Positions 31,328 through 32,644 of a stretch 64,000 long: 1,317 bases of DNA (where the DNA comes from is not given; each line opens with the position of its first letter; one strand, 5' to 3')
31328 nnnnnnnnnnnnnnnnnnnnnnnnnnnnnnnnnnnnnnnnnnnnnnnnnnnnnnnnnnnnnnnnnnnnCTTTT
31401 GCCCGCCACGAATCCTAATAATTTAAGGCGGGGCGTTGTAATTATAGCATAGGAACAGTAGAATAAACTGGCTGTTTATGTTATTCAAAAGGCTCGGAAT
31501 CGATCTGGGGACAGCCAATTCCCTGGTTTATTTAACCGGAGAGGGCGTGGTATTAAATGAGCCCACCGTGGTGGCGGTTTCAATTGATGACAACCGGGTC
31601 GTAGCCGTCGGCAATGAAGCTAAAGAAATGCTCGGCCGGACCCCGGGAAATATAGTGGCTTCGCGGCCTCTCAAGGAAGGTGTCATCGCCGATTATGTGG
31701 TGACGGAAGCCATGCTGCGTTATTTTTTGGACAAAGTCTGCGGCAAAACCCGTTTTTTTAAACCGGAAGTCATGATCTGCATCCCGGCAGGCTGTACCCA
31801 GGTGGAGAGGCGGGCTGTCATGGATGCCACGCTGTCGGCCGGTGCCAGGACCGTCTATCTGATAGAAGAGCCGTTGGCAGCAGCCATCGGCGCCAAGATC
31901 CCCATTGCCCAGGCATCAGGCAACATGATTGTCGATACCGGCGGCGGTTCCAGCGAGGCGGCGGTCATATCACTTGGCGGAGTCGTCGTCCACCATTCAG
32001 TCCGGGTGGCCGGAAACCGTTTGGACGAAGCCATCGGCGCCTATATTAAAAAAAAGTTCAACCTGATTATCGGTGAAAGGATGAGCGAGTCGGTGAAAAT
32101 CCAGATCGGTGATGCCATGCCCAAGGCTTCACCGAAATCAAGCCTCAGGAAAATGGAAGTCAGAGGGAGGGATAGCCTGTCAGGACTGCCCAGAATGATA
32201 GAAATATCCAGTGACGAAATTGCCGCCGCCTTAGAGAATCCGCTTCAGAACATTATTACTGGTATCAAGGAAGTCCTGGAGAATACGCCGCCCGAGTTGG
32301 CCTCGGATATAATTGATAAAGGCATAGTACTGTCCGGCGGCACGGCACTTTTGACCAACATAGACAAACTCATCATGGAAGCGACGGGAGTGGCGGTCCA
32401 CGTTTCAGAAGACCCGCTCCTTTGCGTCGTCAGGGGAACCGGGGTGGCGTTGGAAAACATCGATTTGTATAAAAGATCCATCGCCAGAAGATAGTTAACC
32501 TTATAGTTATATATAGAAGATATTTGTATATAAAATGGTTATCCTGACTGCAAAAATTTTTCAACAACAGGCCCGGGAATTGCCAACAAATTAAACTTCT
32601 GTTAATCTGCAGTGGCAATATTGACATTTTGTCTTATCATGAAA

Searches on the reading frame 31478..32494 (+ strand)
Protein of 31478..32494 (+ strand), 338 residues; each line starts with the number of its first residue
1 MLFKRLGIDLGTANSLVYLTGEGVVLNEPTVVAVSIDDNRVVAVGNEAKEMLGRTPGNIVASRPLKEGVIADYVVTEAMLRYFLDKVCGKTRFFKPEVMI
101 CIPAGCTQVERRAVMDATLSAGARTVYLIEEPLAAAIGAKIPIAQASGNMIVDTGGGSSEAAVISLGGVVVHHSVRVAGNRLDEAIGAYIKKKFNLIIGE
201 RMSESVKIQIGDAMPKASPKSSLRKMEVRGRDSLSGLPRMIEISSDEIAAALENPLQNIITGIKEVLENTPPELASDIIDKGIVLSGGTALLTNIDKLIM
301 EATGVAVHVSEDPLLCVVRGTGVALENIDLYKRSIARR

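Call 7: search_protein_families(library=pfam, proteins=[window:31478-32494:+], max_evalue=0.001)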
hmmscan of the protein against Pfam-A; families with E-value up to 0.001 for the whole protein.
window:31478-32494:+ (338 aa): 4 families
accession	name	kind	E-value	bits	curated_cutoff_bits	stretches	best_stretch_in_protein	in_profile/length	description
PF06723.19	MreB_Mbl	-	1.6e-136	454.9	27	1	5-331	3-325/327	MreB/Mbl protein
PF00012.26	HSP70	-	1.7e-09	36.9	20.6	1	97-320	135-367/599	Hsp70 protein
PF14450.12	FtsA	-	3.2e-06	27.9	31.8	1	151-311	2-111/127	Cell division protein FtsA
PF00022.25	Actin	-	6.8e-06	25.3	27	1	29-194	31-192/410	Actin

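Call 17: find_homologous_proteins(query=window:31478-32494:+, max_evalue=1e-30)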
Query window:31478-32494:+ (338 aa): 8000 proteins with E <= 1e-30 among 8000 candidates; the best 120 are listed.
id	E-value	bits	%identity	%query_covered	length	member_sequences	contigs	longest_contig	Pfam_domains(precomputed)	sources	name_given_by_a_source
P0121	3.2e-210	715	100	100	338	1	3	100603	PF00012.27,PF06723.20,PF14450.13,PF00022.26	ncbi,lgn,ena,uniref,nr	ncbi:MAG: rod shape-determining protein MreB, rod shape-determining protein MreB [Candidatus Gottesm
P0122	1.4e-208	709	99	100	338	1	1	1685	PF00012.27,PF06723.20,PF14450.13,PF00022.26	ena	-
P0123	2.2e-198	676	93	100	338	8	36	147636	PF00012.27,PF06723.20,PF00022.26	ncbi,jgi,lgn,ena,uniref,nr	ncbi:rod shape-determining protein [Candidatus Gottesmanbacteria bacterium RIFCSPLOWO2_02_FULL_42_29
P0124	4.9e-197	671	93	100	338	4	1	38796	PF00012.27,PF06723.20,PF14450.13,PF00022.26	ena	-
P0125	1.2e-187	640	88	100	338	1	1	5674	PF00012.27,PF06723.20,PF14450.13,PF00022.26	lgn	-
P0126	3.0e-187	639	88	100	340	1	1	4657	PF00012.27,PF06723.20,PF14450.13,PF00022.26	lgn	-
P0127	4.1e-187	639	88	100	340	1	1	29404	PF00012.27,PF06723.20,PF14450.13,PF00022.26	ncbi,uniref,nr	ncbi:rod shape-determining protein [Candidatus Gottesmanbacteria bacterium RBG_16_37_8]|uniref:Cell 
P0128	8.7e-187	638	88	100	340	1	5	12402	PF00012.27,PF06723.20,PF14450.13,PF00022.26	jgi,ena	-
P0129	9.0e-187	638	88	100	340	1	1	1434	PF00012.27,PF06723.20,PF14450.13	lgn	-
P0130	9.9e-187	637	87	99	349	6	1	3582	PF00012.27,PF06723.20,PF14450.13,PF00022.26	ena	-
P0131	1.6e-186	637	87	100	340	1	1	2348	PF00012.27,PF06723.20,PF14450.13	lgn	-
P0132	2.1e-186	636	88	100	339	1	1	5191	PF00012.27,PF06723.20,PF14450.13,PF00022.26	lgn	-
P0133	2.5e-186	636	87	100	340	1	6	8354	PF00012.27,PF06723.20,PF14450.13,PF00022.26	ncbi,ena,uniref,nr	ncbi:rod shape-determining protein [Candidatus Gottesmanbacteria bacterium RIFCSPHIGHO2_02_FULL_39_1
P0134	6.4e-185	632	87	100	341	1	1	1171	PF00012.27,PF06723.20,PF14450.13,PF00022.26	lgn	-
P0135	9.3e-185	631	86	100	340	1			PF00012.27,PF06723.20,PF14450.13,PF00022.26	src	-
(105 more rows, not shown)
